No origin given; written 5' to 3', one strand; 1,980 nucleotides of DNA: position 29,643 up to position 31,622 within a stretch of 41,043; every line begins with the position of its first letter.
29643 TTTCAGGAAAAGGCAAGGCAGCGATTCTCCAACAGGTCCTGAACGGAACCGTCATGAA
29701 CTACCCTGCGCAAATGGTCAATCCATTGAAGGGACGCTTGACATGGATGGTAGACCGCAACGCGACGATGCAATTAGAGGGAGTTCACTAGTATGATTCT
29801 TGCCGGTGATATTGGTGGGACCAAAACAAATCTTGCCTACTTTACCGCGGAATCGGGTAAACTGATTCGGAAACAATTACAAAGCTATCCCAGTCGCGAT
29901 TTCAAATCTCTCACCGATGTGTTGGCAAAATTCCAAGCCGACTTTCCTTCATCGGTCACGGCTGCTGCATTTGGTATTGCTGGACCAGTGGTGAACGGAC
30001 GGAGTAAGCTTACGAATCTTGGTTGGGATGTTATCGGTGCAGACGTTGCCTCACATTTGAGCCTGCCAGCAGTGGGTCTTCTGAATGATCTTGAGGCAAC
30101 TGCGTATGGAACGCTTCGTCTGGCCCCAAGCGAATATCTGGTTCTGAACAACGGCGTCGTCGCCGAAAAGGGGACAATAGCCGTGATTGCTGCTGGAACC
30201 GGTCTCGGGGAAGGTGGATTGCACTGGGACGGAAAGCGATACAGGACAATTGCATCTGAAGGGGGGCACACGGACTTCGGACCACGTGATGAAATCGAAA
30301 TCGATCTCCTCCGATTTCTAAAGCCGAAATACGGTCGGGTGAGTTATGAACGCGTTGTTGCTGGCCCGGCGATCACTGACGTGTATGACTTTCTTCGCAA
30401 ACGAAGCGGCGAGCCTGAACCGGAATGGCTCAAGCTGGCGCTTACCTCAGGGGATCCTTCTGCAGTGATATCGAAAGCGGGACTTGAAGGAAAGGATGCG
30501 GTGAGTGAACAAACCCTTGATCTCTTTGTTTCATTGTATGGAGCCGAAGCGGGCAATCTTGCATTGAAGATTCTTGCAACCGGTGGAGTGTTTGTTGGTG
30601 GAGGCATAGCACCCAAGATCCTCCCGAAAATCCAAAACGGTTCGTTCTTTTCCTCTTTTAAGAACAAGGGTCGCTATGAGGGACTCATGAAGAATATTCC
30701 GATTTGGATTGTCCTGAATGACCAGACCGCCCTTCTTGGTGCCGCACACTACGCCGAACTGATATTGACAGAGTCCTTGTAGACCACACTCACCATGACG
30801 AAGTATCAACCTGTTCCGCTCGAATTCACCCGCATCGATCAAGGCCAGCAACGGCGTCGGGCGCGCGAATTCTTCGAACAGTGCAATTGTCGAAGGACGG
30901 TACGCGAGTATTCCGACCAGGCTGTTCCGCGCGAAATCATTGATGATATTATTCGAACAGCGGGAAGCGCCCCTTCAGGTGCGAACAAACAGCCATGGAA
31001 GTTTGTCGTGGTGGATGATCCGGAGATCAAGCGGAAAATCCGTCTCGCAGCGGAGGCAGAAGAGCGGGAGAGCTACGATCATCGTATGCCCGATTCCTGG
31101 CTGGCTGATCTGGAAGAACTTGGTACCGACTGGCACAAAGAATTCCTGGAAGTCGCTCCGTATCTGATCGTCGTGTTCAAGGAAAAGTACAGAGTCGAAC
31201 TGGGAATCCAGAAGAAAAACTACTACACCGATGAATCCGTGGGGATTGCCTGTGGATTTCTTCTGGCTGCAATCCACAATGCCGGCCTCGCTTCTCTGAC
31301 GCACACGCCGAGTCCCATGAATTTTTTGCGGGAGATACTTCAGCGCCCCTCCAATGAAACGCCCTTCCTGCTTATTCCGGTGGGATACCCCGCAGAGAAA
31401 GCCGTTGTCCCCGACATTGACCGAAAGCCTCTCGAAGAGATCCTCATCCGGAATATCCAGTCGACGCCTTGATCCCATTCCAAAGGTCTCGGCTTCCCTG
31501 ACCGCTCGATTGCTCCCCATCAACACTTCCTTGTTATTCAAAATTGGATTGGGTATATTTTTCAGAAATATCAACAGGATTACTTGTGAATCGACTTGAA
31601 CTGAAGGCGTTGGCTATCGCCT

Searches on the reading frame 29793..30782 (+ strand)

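Call 20: search_protein_families(library=pfam, proteins=[window:29793-30782:+], max_evalue=0.001)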
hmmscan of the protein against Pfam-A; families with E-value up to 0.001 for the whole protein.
window:29793-30782:+ (329 aa): 2 families
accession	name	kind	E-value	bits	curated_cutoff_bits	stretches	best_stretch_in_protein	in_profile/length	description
PF02685.22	Glucokinase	-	2.1e-99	333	22.1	1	3-322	1-312/314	Glucokinase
PF00480.26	ROK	-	0.00011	22.3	22.9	1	6-164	5-162/294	ROK family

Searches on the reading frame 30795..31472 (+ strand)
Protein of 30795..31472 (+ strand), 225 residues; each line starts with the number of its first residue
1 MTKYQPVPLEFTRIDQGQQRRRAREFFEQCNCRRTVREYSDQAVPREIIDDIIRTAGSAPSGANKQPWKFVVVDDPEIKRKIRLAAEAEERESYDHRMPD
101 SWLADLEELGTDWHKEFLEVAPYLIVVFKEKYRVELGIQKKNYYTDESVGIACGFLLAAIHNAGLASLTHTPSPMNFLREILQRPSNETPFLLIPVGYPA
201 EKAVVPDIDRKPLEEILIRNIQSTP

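Call 20: search_protein_families(library=pfam, proteins=[window:30795-31472:+], max_evalue=0.001)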
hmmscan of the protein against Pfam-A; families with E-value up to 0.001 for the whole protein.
window:30795-31472:+ (225 aa): 2 families
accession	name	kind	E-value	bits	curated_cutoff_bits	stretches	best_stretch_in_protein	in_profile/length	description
PF00881.29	Nitroreductase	-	4.6e-22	79.4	23.5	1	33-198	4-167/167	Nitroreductase family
PF14512.11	TM1586_NiRdase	-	7.9e-10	39.1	27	1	49-82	160-193/215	Putative TM nitroreductase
